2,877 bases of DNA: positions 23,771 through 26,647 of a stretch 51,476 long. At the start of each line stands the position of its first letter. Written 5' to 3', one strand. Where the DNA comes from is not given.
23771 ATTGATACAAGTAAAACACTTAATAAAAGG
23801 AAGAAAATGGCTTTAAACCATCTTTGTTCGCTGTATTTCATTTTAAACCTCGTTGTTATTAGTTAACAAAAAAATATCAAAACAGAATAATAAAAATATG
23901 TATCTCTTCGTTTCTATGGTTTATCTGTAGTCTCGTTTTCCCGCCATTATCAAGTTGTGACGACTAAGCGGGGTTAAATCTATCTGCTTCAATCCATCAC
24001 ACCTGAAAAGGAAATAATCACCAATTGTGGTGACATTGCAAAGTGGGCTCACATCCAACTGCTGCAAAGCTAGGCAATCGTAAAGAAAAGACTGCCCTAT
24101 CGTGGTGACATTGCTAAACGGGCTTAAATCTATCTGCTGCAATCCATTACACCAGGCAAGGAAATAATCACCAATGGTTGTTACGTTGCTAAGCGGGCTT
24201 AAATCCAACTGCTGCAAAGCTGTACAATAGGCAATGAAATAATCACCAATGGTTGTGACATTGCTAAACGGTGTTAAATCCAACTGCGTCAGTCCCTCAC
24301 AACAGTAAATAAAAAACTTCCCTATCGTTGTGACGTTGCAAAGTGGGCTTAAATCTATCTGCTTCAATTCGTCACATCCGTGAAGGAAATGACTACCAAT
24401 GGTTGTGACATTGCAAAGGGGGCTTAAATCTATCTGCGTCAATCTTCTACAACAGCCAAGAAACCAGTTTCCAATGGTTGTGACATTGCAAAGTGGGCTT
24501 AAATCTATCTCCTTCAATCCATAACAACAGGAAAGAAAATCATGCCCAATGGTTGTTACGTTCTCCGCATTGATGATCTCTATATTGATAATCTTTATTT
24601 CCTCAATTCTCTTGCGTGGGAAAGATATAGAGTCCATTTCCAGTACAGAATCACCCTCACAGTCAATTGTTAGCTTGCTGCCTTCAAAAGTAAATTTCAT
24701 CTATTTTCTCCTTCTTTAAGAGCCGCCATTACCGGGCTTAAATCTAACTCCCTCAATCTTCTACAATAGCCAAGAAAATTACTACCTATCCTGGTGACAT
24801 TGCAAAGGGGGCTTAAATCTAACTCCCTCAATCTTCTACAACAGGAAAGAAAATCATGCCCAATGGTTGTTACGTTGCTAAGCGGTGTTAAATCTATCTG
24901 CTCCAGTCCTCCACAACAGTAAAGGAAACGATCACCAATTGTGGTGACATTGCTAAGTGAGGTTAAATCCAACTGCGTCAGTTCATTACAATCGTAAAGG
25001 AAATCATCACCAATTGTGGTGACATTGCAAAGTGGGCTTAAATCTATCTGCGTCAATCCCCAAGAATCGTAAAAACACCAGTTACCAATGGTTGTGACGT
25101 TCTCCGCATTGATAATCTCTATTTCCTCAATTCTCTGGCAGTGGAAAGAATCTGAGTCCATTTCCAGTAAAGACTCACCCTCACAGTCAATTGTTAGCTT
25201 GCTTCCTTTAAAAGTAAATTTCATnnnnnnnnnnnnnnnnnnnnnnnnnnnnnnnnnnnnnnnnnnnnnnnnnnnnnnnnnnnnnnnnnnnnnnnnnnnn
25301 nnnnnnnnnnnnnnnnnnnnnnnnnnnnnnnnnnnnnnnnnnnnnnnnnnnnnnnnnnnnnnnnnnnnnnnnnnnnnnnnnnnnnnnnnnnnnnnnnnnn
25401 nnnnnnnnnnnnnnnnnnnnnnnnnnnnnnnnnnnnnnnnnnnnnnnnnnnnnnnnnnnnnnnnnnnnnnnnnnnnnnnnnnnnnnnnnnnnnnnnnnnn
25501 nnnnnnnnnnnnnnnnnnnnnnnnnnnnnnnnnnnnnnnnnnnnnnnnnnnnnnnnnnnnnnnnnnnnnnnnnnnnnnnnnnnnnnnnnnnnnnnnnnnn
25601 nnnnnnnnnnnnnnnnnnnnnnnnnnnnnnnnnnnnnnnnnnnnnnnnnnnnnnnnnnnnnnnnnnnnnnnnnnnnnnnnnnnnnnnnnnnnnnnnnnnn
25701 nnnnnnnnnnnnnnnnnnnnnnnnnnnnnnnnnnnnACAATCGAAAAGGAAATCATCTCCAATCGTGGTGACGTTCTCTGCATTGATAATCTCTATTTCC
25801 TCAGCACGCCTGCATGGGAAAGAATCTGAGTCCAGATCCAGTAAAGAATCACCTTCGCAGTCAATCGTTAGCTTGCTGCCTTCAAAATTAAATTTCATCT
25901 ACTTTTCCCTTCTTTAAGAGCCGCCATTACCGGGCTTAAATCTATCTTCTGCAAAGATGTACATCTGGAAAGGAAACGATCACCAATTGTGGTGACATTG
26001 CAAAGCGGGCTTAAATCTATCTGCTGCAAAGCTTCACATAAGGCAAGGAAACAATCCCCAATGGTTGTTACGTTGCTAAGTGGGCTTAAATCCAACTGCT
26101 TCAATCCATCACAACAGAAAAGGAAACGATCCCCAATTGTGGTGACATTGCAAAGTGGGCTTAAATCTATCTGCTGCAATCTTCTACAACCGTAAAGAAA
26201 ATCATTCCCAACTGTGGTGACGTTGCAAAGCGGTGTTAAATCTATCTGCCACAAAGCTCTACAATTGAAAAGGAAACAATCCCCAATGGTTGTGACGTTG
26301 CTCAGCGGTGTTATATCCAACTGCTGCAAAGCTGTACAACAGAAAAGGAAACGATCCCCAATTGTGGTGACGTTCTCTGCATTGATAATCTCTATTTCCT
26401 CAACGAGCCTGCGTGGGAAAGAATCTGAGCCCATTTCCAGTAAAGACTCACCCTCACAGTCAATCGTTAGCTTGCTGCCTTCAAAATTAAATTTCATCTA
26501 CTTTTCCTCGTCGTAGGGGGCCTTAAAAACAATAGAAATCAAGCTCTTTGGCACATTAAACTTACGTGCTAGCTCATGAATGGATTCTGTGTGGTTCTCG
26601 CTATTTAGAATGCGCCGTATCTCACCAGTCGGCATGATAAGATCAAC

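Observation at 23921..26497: Four tandem, translationally coupled LRR genes that differ only by whole 25-aa repeat units (6, 7, 5, 8)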

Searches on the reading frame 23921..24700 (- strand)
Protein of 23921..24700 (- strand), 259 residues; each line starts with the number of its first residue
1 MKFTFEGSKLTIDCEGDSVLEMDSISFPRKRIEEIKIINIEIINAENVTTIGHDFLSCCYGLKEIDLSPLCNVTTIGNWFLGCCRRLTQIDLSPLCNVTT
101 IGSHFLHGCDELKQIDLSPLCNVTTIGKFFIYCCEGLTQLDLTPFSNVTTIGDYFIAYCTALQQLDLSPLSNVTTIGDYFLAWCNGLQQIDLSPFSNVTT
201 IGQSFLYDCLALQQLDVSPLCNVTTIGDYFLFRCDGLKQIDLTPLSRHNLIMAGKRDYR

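Call 5: search_protein_families(library=pfam, proteins=[window:23921-24700:-], max_evalue=0.01)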
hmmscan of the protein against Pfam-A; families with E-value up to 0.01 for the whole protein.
window:23921-24700:- (259 aa): 6 families
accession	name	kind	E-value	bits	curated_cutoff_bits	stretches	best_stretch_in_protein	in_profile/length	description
PF13306.12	LRR_5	-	1.3e-26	93.4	27.7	2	39-162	15-126/127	BspA type Leucine rich repeat region (6 copies)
PF12799.13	LRR_4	-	3.6e-09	37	27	0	62-93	3-31/44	Leucine Rich repeats (2 copies)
PF13855.12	LRR_8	-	6.5e-08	32.7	27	0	137-193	3-57/61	Leucine rich repeat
PF23952.1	LRR_EndoS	-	9.1e-05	23.1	27.9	0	91-168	37-114/116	Endo-beta-N-acetylglucosaminidase EndoS LRR domain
PF02787.25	CPSase_L_D3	-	0.00051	20.4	26.6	0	65-90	22-47/80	Carbamoyl-phosphate synthetase large chain, oligomerisation domain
PF12538.13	FtsK_SpoIIIE_N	-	0.00054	20.6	27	0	155-178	3-25/115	DNA transporter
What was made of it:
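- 23921..24700 (-): LRR gene D: N-cap with a 5-aa duplication, 8 units, divergent tail (259 aa). It is the last gene of the array. LRR_5 E 1.3e-26 (call 5).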

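Call 89: search_protein_families(library=phrogs, proteins=[window:23921-24700:-], max_evalue=0.001)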
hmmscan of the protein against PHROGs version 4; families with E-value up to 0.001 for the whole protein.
window:23921-24700:- (259 aa): 2 families
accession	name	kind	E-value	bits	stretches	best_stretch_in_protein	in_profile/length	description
phrog_18805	-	unknown function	4.2e-15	56.5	3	141-240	313-403/457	-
phrog_35892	-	unknown function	4.9e-10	38.7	2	43-140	364-455/1181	-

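Call 90: search_protein_families(library=padloc, proteins=[window:23921-24700:-], max_evalue=0.01)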
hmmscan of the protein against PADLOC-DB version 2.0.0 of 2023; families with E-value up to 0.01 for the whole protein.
window:23921-24700:- (259 aa): 0 families

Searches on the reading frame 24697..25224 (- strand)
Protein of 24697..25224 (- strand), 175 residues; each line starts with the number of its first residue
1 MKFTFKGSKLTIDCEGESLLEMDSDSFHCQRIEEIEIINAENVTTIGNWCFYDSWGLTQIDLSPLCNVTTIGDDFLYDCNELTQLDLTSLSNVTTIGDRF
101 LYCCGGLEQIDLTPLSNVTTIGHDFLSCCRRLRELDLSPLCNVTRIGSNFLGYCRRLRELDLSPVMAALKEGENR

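Call 5: search_protein_families(library=pfam, proteins=[window:24697-25224:-], max_evalue=0.01)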
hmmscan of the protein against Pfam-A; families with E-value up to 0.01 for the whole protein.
window:24697-25224:- (175 aa): 3 families
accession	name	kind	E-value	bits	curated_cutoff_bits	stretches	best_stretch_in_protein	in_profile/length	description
PF13306.12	LRR_5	-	8.5e-21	74.6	27.7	2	67-163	21-109/127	BspA type Leucine rich repeat region (6 copies)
PF13855.12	LRR_8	-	1.2e-06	28.6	27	0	66-113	11-57/61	Leucine rich repeat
PF12799.13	LRR_4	-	1.5e-06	28.7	27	0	131-163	2-31/44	Leucine Rich repeats (2 copies)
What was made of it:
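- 24697..25224 (-): LRR gene C: N-cap, 5 units, C-cap (175 aa). LRR_5 E 8.5e-21 (call 5).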

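Call 89: search_protein_families(library=phrogs, proteins=[window:24697-25224:-], max_evalue=0.001)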
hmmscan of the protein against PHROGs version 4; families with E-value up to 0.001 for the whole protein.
window:24697-25224:- (175 aa): 2 families
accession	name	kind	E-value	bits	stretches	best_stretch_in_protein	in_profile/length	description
phrog_18805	-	unknown function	6.9e-10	39.3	2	20-110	321-403/457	-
phrog_35892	-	unknown function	8.2e-06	24.7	1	28-158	166-284/1181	-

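Call 90: search_protein_families(library=padloc, proteins=[window:24697-25224:-], max_evalue=0.01)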
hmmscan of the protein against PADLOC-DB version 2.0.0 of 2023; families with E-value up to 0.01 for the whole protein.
window:24697-25224:- (175 aa): 0 families

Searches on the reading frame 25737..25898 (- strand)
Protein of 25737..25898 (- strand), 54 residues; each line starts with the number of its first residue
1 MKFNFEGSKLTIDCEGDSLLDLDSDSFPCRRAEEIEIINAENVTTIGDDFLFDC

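Call 24: find_related_loci(query=A1, collection=genome_contigs, flank=10000)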
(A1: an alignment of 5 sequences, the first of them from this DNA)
Query A1 (54 aa) in genome_contigs; peptide patterns used: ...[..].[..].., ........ (x = any residue, [..] = any of these).
26 stretches matched a pattern, but none encodes a relative of the query by tblastn (E <= 1e-3).

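Call 25: find_related_loci(query=A1, collection=viral_contigs, flank=10000)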
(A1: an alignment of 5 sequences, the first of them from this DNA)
Query A1 (54 aa) in viral_contigs; peptide patterns used: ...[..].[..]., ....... (x = any residue, [..] = any of these).
77 stretches matched a pattern, but none encodes a relative of the query by tblastn (E <= 1e-3).

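Call 26: find_related_loci(query=A1, collection=metagenome_contigs, flank=10000)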
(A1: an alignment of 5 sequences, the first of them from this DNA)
Query A1 (54 aa) in metagenome_contigs; peptide patterns used: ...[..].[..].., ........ (x = any residue, [..] = any of these).
46 stretches matched a pattern, but none encodes a relative of the query by tblastn (E <= 1e-3).
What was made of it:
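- Tried and rejected: N-block pattern scans of GTDB genomes, IMG/VR and JGI metagenomes: no relatives (calls 24-26).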

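Call 88: search_protein_representatives(alignment_id=A1)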
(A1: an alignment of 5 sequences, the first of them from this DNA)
Query: 5 sequences, 54 profile positions. Proteins with E-value up to 0.001 (for the whole library): 102; up to 1e-10: 9; up to 1e-30: 1. The best 102 are listed.
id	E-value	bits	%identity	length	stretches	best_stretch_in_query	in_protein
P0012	4.6e-38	145.1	-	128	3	1-54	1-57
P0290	5.3e-27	109.7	-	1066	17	28-54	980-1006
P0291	3.3e-20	87.9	-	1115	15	29-54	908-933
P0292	1.8e-16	75.9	-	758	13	27-54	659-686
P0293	1.3e-14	70.0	-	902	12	33-54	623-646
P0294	4.8e-14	68.2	-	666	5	19-54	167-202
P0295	4.2e-13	65.1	-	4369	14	6-18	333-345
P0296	1.5e-11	60.2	-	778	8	38-54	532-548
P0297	5.2e-11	58.4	-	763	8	28-54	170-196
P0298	1.8e-10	56.7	-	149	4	32-54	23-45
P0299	2.1e-09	53.3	-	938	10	29-54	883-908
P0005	1.2e-08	50.9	-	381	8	35-54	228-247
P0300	1.3e-08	50.8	-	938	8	28-54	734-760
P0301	1.5e-08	50.6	-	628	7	42-54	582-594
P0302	2.1e-08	50.1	-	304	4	28-54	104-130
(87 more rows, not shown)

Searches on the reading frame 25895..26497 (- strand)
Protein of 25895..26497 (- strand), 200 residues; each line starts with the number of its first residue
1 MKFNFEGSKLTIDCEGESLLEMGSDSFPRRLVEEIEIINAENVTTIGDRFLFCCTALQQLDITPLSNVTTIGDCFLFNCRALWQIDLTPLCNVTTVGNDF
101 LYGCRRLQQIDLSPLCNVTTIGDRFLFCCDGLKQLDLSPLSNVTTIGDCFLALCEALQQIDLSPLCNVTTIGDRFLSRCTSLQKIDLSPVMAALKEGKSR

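Call 5: search_protein_families(library=pfam, proteins=[window:25895-26497:-], max_evalue=0.01)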
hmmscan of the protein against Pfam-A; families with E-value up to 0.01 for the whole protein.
window:25895-26497:- (200 aa): 5 families
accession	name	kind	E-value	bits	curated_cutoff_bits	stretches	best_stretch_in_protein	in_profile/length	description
PF13306.12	LRR_5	-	1.9e-19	70.2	27.7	2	79-189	11-110/127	BspA type Leucine rich repeat region (6 copies)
PF12799.13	LRR_4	-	9.8e-07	29.3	27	0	157-188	3-31/44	Leucine Rich repeats (2 copies)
PF13855.12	LRR_8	-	5.3e-06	26.5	27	0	92-138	12-57/61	Leucine rich repeat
PF00211.25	Guanylate_cyc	-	0.00058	19.9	21.9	0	140-159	51-70/183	Adenylate and Guanylate cyclase catalytic domain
PF23952.1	LRR_EndoS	-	0.0087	16.7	27.9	0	131-188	46-90/116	Endo-beta-N-acetylglucosaminidase EndoS LRR domain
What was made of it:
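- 25895..26497 (-): LRR gene A: N-cap, 6 x 25-aa units, C-cap helix tail (200 aa). Pfam LRR_5 E 1.9e-19 (call 5).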

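Call 89: search_protein_families(library=phrogs, proteins=[window:25895-26497:-], max_evalue=0.001)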
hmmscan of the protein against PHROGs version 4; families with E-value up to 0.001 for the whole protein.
window:25895-26497:- (200 aa): 4 families
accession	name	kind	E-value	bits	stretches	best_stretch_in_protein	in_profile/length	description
phrog_18805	-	unknown function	7.5e-11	42.5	2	36-135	313-403/457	-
phrog_29191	-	unknown function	7.1e-08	33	0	115-139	13-37/43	-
phrog_35892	-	unknown function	1.7e-07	30.2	1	68-187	542-653/1181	-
phrog_26170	-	unknown function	2.7e-05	24.8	0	38-64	27-55/55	-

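Call 90: search_protein_families(library=padloc, proteins=[window:25895-26497:-], max_evalue=0.01)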
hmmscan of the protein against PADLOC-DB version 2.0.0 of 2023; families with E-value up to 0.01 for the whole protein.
window:25895-26497:- (200 aa): 0 families
